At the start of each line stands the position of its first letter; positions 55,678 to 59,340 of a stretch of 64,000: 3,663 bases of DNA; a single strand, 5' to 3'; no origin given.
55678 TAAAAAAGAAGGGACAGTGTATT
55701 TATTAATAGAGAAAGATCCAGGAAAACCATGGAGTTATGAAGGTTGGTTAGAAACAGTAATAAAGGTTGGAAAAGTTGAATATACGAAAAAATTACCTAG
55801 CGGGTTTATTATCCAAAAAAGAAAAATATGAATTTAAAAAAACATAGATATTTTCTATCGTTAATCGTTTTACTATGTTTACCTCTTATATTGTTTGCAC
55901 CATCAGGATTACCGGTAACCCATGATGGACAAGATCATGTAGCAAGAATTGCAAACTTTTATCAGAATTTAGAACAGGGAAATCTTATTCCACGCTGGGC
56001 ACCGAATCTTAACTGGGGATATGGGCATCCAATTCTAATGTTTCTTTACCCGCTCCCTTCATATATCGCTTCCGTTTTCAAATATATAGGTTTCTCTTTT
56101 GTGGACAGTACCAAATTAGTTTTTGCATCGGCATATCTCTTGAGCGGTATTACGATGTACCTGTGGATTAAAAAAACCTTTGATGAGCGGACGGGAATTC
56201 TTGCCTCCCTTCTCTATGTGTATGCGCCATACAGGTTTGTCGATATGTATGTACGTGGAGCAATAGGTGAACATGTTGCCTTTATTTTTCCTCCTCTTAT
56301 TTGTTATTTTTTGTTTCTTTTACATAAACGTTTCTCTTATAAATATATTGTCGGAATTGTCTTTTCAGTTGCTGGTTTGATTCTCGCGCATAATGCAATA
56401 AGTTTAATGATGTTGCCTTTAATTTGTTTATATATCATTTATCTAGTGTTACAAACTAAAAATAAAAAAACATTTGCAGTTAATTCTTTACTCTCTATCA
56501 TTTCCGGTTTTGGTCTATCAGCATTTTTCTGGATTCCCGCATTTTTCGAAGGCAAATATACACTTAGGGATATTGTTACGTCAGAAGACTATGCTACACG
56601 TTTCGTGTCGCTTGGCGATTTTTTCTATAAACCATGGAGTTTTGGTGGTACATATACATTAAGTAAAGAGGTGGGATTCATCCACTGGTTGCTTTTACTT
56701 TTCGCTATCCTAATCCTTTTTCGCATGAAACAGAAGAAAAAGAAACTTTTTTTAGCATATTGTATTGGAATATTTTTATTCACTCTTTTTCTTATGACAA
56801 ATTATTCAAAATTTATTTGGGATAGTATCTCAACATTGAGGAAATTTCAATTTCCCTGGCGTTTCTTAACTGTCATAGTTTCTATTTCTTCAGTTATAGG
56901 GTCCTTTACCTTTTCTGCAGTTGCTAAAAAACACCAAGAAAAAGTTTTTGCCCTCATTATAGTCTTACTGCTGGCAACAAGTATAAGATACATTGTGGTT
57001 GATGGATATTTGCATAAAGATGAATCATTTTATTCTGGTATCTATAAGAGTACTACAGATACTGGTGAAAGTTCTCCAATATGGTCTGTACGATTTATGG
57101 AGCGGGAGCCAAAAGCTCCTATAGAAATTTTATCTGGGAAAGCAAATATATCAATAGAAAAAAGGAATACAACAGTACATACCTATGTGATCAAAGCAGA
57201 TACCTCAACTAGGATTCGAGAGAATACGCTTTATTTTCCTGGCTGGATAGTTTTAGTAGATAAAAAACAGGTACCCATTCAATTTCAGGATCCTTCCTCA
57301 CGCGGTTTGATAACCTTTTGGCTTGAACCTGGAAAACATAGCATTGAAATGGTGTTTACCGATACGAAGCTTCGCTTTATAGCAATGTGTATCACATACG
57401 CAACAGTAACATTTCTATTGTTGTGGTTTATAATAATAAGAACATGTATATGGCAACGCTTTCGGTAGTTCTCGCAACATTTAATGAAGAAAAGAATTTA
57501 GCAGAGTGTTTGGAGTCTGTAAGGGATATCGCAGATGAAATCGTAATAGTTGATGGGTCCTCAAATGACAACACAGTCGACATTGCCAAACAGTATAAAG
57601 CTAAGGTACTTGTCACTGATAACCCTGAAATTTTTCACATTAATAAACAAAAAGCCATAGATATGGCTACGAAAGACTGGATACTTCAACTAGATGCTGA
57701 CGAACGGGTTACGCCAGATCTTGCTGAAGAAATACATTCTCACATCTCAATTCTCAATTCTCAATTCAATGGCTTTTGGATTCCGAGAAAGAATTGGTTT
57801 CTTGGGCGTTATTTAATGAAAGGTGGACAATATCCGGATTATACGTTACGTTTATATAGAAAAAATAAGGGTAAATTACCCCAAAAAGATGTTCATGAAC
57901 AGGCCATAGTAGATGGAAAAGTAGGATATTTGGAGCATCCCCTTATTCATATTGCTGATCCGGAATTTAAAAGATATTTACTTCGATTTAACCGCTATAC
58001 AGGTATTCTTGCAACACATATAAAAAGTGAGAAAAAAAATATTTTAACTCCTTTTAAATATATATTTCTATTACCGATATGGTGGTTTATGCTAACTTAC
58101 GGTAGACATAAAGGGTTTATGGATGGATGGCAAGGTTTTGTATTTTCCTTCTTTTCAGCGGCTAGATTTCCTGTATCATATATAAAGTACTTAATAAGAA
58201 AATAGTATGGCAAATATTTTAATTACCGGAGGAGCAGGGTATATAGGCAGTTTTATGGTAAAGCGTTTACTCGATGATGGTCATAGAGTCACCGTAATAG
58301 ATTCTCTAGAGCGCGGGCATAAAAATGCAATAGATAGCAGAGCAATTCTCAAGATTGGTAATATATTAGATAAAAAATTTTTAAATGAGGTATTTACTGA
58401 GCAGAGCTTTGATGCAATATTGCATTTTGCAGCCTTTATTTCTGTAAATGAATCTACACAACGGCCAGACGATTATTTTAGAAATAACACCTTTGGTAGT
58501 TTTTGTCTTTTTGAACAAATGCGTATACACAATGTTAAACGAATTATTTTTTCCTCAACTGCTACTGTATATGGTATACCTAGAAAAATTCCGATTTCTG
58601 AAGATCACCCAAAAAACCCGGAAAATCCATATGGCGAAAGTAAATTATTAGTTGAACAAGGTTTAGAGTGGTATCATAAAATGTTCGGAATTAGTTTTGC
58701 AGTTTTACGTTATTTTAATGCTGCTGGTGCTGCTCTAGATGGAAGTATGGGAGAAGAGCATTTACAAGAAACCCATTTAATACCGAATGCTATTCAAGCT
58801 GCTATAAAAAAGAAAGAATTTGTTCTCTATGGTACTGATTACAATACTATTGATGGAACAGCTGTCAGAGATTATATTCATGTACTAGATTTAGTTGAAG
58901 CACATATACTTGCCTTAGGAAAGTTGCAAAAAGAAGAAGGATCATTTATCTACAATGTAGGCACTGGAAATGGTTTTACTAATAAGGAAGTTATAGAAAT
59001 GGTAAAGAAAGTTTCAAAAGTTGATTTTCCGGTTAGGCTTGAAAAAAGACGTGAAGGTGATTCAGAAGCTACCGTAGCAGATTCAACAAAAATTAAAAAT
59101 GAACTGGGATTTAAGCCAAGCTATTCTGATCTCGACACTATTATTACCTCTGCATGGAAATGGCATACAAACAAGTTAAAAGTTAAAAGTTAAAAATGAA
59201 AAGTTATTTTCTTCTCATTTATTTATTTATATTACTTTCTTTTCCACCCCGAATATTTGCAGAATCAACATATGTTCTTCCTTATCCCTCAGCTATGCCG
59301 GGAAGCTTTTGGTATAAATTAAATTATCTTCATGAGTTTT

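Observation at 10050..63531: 53-kb glycosylation super-locus with about 24 GT-C-fold membrane glycosyltransferase paralogs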

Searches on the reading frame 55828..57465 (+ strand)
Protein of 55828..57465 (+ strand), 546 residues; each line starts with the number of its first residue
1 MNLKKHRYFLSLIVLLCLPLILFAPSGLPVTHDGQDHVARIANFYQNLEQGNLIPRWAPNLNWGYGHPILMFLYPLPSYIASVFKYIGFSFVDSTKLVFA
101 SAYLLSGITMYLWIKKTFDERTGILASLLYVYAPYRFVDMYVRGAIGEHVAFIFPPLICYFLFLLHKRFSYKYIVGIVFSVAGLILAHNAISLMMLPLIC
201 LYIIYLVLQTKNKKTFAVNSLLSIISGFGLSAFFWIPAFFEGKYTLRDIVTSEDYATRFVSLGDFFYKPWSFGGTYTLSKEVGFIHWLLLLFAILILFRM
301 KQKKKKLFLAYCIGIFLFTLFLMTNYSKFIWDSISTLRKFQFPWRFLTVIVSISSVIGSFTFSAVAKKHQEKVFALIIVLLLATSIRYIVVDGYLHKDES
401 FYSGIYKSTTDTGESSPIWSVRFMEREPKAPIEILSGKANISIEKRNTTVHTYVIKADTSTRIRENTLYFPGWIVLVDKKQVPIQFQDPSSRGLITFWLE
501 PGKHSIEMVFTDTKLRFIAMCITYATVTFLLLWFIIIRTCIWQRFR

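Call 6: search_protein_families(library=pfam, proteins=[window:55828-57465:+], max_evalue=0.01)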
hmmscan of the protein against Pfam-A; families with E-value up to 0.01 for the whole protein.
window:55828-57465:+ (546 aa): 2 families
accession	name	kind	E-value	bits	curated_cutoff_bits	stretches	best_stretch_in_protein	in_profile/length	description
PF10131.15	PTPS_related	-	1e-11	44.5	26.4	1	74-398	4-316/621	6-pyruvoyl-tetrahydropterin synthase related domain; membrane protein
PF13231.12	PMT_2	-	7.3e-05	23.5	26.1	1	75-218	4-140/160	Dolichyl-phosphate-mannose-protein mannosyltransferase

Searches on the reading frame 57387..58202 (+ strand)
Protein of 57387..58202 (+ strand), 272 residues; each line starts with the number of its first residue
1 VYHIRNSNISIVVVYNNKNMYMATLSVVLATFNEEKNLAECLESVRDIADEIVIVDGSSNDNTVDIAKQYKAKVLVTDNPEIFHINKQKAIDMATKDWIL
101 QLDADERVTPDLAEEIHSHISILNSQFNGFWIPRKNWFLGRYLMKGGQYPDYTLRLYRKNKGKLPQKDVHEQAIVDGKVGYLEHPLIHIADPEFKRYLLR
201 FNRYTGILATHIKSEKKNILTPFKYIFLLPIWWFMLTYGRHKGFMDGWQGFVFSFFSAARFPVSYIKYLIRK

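Call 6: search_protein_families(library=pfam, proteins=[window:57387-58202:+], max_evalue=0.01)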
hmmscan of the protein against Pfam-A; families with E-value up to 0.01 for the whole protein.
window:57387-58202:+ (272 aa): 3 families
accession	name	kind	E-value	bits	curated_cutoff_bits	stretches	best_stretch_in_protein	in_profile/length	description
PF00535.33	Glycos_transf_2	-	4.4e-24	85.7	23.3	1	26-158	1-143/168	Glycosyl transferase family 2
PF13704.12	Glyco_tranf_2_4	-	5.8e-06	27.1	27.5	1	33-108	2-84/98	Glycosyl transferase family 2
PF13641.12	Glyco_tranf_2_3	-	0.0033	17.9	27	1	25-112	3-103/230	Glycosyltransferase like family 2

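Call 48: search_protein_families(library=ncbifam, proteins=[window:57387-58202:+], max_evalue=0.001)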
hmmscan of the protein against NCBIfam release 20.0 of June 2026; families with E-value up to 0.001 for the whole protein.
window:57387-58202:+ (272 aa): 13 families
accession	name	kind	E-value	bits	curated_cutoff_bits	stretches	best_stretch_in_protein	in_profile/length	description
TIGR04195.1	S_glycosyl_SunS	equivalog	1.5e-13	50.4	350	1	10-108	46-143/421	SunS family peptide S-glycosyltransferase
TIGR04283.1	glyco_like_mftF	equivalog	1.8e-13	50.6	182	1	25-130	1-107/221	TIGR04283 family arsenosugar biosynthesis glycosyltransferase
NF007482.0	PRK10073.1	equivalog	6.4e-09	35.3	423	1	23-115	6-105/334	glycosyltransferase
TIGR04182.1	glyco_TIGR04182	equivalog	1.6e-08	34.3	325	1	26-116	3-93/293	S-layer glycoprotein N-glycosyltransferase AglJ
NF010496.0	PRK13915.1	equivalog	9e-08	31.5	262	1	11-79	21-93/307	glucosyl-3-phosphoglycerate synthase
NF041391.1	DPhHxTase_Halo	equivalog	2e-07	30.2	375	1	30-108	2-81/213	dolichyl-phosphate hexose transferase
NF045692.1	OglycostaseCruG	equivalog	2e-06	27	600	1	19-113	37-145/386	2'-O-glycosyltransferase CruG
NF038302.1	EPS_HpsE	equivalog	2.3e-06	26.8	300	1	25-111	3-102/307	hormogonium polysaccharide biosynthesis glycosyltransferase HpsE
NF050050.1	ProtGlycPglI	equivalog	3.8e-06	26.5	500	1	22-112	1-100/306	GalNAc(5)-diNAcBac-PP-undecaprenol beta-1,3-glucosyltransferase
NF041875.1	EPS_EpsD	equivalog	1.4e-05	24.7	370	1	25-117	1-101/325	exopolysaccharide biosynthesis glycosyltransferase EpsD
NF047683.1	TeichurnBiosyTuaG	equivalog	3.1e-05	23.7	400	1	23-114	6-105/252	teichuronic acid biosynthesis protein TuaG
NF058614.1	PPMAGASynPpgS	equivalog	0.00029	20.3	370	1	27-75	4-52/226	polyprenyl-phospho-N-acetylgalactosaminyl synthase PpgS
TIGR03937.1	PgaC_IcaA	equivalog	0.00037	19.6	422.3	1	17-108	39-138/407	poly-beta-1,6-N-acetyl-D-glucosamine synthase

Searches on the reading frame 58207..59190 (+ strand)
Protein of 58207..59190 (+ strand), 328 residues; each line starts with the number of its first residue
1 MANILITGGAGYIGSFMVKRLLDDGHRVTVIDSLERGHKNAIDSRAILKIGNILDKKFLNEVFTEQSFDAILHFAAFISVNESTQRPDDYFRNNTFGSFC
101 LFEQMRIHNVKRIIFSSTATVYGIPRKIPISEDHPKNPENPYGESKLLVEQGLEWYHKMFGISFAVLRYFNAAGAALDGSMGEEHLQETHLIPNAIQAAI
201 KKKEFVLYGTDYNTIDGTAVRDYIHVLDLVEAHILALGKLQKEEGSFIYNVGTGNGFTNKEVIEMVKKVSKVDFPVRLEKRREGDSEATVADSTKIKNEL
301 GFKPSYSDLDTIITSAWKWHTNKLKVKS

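Call 6: search_protein_families(library=pfam, proteins=[window:58207-59190:+], max_evalue=0.01)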
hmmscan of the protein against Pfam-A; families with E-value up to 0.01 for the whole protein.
window:58207-59190:+ (328 aa): 9 families
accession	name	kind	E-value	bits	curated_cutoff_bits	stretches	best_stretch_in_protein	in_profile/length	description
PF01370.27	Epimerase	-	2.4e-58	197.8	20.9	1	4-252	1-240/240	NAD dependent epimerase/dehydratase family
PF16363.11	GDP_Man_Dehyd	-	7.9e-56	190.3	27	1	5-307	1-324/332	GDP-mannose 4,6 dehydratase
PF01073.25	3Beta_HSD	-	3.7e-15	56.1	22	1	5-151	1-155/280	3-beta hydroxysteroid dehydrogenase/isomerase family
PF02719.21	Polysacc_synt_2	-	2.7e-14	53.5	20.2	1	4-175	1-174/293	Polysaccharide biosynthesis protein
PF04321.23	RmlD_sub_bind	-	5e-14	52.5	27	1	3-155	2-138/287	RmlD substrate binding domain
PF07993.18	NAD_binding_4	-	2.9e-09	36.9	20.1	1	66-184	87-219/258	Male sterility protein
PF13460.12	NAD_binding_10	-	8.8e-06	26.1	27.2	1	8-129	1-110/184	NAD(P)H-binding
PF00106.31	adh_short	-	0.0056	16.6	26.6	0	3-41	2-40/195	short chain dehydrogenase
PF05368.20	NmrA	-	0.0081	16.2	27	0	3-31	4-32/298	NmrA-like family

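Call 40: find_encoding_contigs(protein=window:58207-59190:+, flank=10000, max_places=4)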
Protein window:58207-59190:+ (328 aa): 1 contig read that carries it; 1 place shown.
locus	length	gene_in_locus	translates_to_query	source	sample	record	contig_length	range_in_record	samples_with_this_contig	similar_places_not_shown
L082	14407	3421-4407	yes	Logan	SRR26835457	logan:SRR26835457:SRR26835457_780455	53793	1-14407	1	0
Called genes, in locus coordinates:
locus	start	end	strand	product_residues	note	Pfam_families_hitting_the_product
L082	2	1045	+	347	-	?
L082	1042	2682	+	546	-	PF13231:PMT_2 (weak), PF10131:PTPS_related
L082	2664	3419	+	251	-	PF00535:Glycos_transf_2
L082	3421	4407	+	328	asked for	PF01073:3Beta_HSD, PF01370:Epimerase, PF02719:Polysacc_synt_2, PF04321:RmlD_sub_bind, PF07993:NAD_binding_4 (faint), PF13460:NAD_binding_10 (weak), PF16363:GDP_Man_Dehyd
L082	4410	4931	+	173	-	PF18915:DUF5667 (weak)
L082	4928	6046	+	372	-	PF26314:MptA_B_family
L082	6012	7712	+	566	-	PF10131:PTPS_related, PF09586:YfhO (weak)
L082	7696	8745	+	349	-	PF13439:Glyco_transf_4, PF00534:Glycos_transf_1, PF13692:Glyco_trans_1_4, PF13524:Glyco_trans_1_2 (weak), PF20706:GT4-conflict (weak)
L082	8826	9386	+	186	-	PF00908:dTDP_sugar_isom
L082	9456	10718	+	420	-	PF13440:Polysacc_synt_3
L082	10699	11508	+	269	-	PF00535:Glycos_transf_2, PF10111:Glyco_tranf_2_2 (weak)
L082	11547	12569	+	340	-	PF01073:3Beta_HSD, PF01370:Epimerase, PF02719:Polysacc_synt_2 (weak), PF04321:RmlD_sub_bind, PF07993:NAD_binding_4, PF16363:GDP_Man_Dehyd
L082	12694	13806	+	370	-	PF13439:Glyco_transf_4, PF20706:GT4-conflict, PF00534:Glycos_transf_1, PF13692:Glyco_trans_1_4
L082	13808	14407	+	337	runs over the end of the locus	PF00535:Glycos_transf_2, PF13641:Glyco_tranf_2_3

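Call 41: list_cluster_members(proteins=[P0001, window:58207-59190:+, window:49742-51415:+])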
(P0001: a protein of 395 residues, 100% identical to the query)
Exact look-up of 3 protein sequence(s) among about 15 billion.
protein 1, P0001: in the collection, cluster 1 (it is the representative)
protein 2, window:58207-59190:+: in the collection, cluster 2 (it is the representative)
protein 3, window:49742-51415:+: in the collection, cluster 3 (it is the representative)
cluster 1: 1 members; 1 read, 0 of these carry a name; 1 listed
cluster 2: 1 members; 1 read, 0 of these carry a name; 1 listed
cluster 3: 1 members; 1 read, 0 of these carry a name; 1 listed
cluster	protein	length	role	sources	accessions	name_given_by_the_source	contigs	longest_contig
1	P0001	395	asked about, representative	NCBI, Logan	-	-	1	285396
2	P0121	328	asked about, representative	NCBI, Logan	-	-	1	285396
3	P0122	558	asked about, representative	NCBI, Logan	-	-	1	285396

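Call 78: search_protein_families(library=ncbifam, proteins=[window:58207-59190:+, L082:8826-9383:+, L082:11547-12566:+, L082:9456-10715:+, L082:12694-13803:+, L082:10699-11505:+], max_evalue=1e-10)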
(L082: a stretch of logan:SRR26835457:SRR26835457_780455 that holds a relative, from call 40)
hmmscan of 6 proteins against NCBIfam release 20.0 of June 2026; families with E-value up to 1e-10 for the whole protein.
window:58207-59190:+ (328 aa): 17 families
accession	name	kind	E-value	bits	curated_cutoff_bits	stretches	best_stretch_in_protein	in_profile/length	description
TIGR01179.1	galE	equivalog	1.8e-119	398.5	262.3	1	3-324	1-329/332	UDP-glucose 4-epimerase GalE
NF007956.0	PRK10675.1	subfamily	8.8e-75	251.9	394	1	3-322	2-331/338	UDP-glucose 4-epimerase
TIGR01181.1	dTDP_gluc_dehyt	equivalog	2.1e-42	145.4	365.1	1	3-322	1-313/321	dTDP-glucose 4,6-dehydratase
TIGR02197.1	heptose_epim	equivalog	9.5e-36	123.6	274.6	1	4-299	1-293/316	ADP-glyceromanno-heptose 6-epimerase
TIGR04180.1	EDH_00030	hypoth_equivalog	9.1e-34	116.9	475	1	4-307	1-297/297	NAD-dependent 4,6-dehydratase LegB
TIGR02622.1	CDP_4_6_dhtase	equivalog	1.6e-19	70.3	278.45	1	3-324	6-334/352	CDP-glucose 4,6-dehydratase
NF007490.0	PRK10084.1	subfamily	1.9e-17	63.3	649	1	3-321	2-335/361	dTDP-glucose 4,6-dehydratase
NF008360.0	PRK11150.1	equivalog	7.9e-17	61.4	452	1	4-298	2-285/310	ADP-glyceromanno-heptose 6-epimerase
NF043036.1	ErythonDh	equivalog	1.2e-16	60.8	325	1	3-153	2-160/321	D-erythronate dehydrogenase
NF007582.0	PRK10217.1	equivalog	2.4e-16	59.8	698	1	1-268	1-268/355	dTDP-glucose 4,6-dehydratase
NF042422.1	oxyalk_red_OleD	equivalog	4.2e-15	56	580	1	3-125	2-117/329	2-alkyl-3-oxoalkanoate reductase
NF011728.1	PRK15181.1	equivalog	9.5e-15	54.4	760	1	4-323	18-340/348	Vi polysaccharide biosynthesis UDP-N-acetylglucosaminuronic acid C-4 epimerase TviC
TIGR03466.1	HpnA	hypoth_equivalog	3.2e-14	52.5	367.65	1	4-153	3-152/327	hopanoid-associated sugar epimerase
NF047922.1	GDPFucSynFcl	equivalog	1.4e-12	47.7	500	1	3-323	4-304/308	GDP-L-fucose synthase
TIGR01214.1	rmlD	equivalog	1.4e-11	44.1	224.05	1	4-154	2-136/285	dTDP-4-dehydrorhamnose reductase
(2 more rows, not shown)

L082:8826-9383:+ (186 aa): 0 families

L082:11547-12566:+ (340 aa): 17 families
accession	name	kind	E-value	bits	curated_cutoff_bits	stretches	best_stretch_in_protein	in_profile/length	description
TIGR01181.1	dTDP_gluc_dehyt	equivalog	8.5e-52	176.2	365.1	1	2-337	1-316/321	dTDP-glucose 4,6-dehydratase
TIGR01179.1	galE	equivalog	1.6e-43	148.8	262.3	1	2-337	1-330/332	UDP-glucose 4-epimerase GalE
NF007490.0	PRK10084.1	subfamily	4.9e-41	140.9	649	1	1-337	1-339/361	dTDP-glucose 4,6-dehydratase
TIGR04180.1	EDH_00030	hypoth_equivalog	4.5e-35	121.1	475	1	3-319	1-296/297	NAD-dependent 4,6-dehydratase LegB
NF007582.0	PRK10217.1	equivalog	1.1e-32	113.5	698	1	2-336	3-335/355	dTDP-glucose 4,6-dehydratase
NF007956.0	PRK10675.1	subfamily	4.7e-31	108.1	394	1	1-335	1-332/338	UDP-glucose 4-epimerase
TIGR02622.1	CDP_4_6_dhtase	equivalog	6.1e-26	91.4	278.45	1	2-333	6-331/352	CDP-glucose 4,6-dehydratase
NF011728.1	PRK15181.1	equivalog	1e-25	90.5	760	1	2-333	17-338/348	Vi polysaccharide biosynthesis UDP-N-acetylglucosaminuronic acid C-4 epimerase TviC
TIGR02197.1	heptose_epim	equivalog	7.1e-22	78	274.6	1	3-333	1-314/316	ADP-glyceromanno-heptose 6-epimerase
NF042422.1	oxyalk_red_OleD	equivalog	5.2e-16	58.9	580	1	1-268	1-238/329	2-alkyl-3-oxoalkanoate reductase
NF008872.0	PRK11908.1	equivalog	1.2e-15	57.4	294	1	2-271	3-260/349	bifunctional UDP-4-keto-pentose/UDP-xylose synthase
NF043036.1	ErythonDh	equivalog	3.7e-15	56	325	1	1-181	1-165/321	D-erythronate dehydrogenase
NF042423.1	oxyalk_red_Shew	equivalog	1e-14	54.4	580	1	2-259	10-236/331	2-alkyl-3-oxoalkanoate reductase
NF005998.1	PRK08125.1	equivalog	1.1e-13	50.5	777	1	2-293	317-596/649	bifunctional UDP-4-amino-4-deoxy-L-arabinose formyltransferase/UDP-glucuronic acid oxidase ArnA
NF008360.0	PRK11150.1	equivalog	3.7e-12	46.1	452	0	3-334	2-308/310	ADP-glyceromanno-heptose 6-epimerase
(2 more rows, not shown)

L082:9456-10715:+ (420 aa): 0 families

L082:12694-13803:+ (370 aa): 14 families
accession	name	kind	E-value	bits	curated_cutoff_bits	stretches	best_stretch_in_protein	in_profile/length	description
TIGR03449.1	mycothiol_MshA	equivalog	7e-24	84.5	462.5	1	155-365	178-397/406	D-inositol-3-phosphate glycosyltransferase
NF041010.1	glycosy_Agl16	equivalog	8.4e-23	80.8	575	1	144-360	136-340/352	glycosylation protein Agl16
TIGR03999.1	thiol_BshA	equivalog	3.2e-21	75.7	273.7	1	179-365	191-367/375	N-acetyl-alpha-D-glucosaminyl L-malate synthase BshA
NF050063.1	ProtGlycPglJ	equivalog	1.6e-17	63.8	500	1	126-356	131-351/363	N-acetylgalactosamine-N,N'-diacetylbacillosaminyl-diphospho-undecaprenol 4-alpha-N-acetylgalactosaminyltransferase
NF041876.1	EPS_EpsE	equivalog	2.8e-17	63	400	1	163-348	185-372/389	exopolysaccharide biosynthesis GT4 family glycosyltransferase EpsE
TIGR03088.1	stp2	hypoth_equivalog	1.3e-16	60.6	409.05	1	164-367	160-369/374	TIGR03088 family PEP-CTERM/XrtA system glycosyltransferase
NF047880.1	glyco_SdgA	exception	8.2e-16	57.6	800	1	152-361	279-480/488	serine-aspartate repeat adhesin O-glycosyltransferase SdgA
TIGR04157.1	glyco_rSAM_CFB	subfamily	1.3e-13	50.7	400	1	150-365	178-403/406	TIGR04157 family glycosyltransferase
TIGR04047.1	MSMEG_0565_glyc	hypoth_equivalog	1.7e-13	50.4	259.85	1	205-360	211-363/373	MSMEG_0565 family glycosyltransferase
NF038295.1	EPS_HpsP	equivalog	1.1e-12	47.6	550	1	172-358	184-374/388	hormogonium polysaccharide biosynthesis glycosyltransferase HpsP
NF007396.0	PRK09922.1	equivalog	5.2e-12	45.3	385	1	146-350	140-339/361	lipopolysaccharide 1,6-galactosyltransferase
TIGR02149.1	glgA_Coryne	subfamily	5.9e-12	45.4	302.4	1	149-359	152-378/391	glycogen synthase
NF046085.1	XrtY_assoc_Gly1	equivalog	7e-12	44.9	400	1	162-356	180-369/387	XrtY-associated glycosyltransferase XYAG1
NF049988.1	MGlcDAGSynMgs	equivalog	7.6e-12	45.3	400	1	182-367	208-383/398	alpha-monoglucosyldiacylglycerol synthase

L082:10699-11505:+ (269 aa): 10 families
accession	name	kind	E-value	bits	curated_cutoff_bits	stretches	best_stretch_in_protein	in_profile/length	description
TIGR03937.1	PgaC_IcaA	equivalog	1.2e-16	60.7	422.3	1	11-119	44-151/407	poly-beta-1,6-N-acetyl-D-glucosamine synthase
NF058614.1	PPMAGASynPpgS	equivalog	3.1e-15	56.2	370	1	16-218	4-200/226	polyprenyl-phospho-N-acetylgalactosaminyl synthase PpgS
NF010496.0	PRK13915.1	equivalog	6.8e-15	54.9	262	1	12-104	31-127/307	glucosyl-3-phosphoglycerate synthase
NF047588.1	GlcsyltransPgfSStrep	equivalog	8.2e-14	51.5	500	1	14-181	3-168/308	glycosyltransferase PgfS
NF007986.1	PRK10714.1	equivalog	2.6e-13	49.7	529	1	14-222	8-211/316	undecaprenyl-phosphate 4-deoxy-4-formamido-L-arabinose transferase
NF007482.0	PRK10073.1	equivalog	2.9e-13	49.5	423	1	12-125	6-117/334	glycosyltransferase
NF041875.1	EPS_EpsD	equivalog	3.2e-11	43.2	370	1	35-136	19-122/325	exopolysaccharide biosynthesis glycosyltransferase EpsD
NF047683.1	TeichurnBiosyTuaG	equivalog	3.6e-11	43.2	400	1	12-119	6-112/252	teichuronic acid biosynthesis protein TuaG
TIGR04283.1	glyco_like_mftF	equivalog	5.4e-11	42.5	182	1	14-118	1-97/221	TIGR04283 family arsenosugar biosynthesis glycosyltransferase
TIGR03965.1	mycofact_glyco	equivalog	6e-11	41.9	280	1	32-118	90-179/467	mycofactocin biosynthesis glycosyltransferase MftF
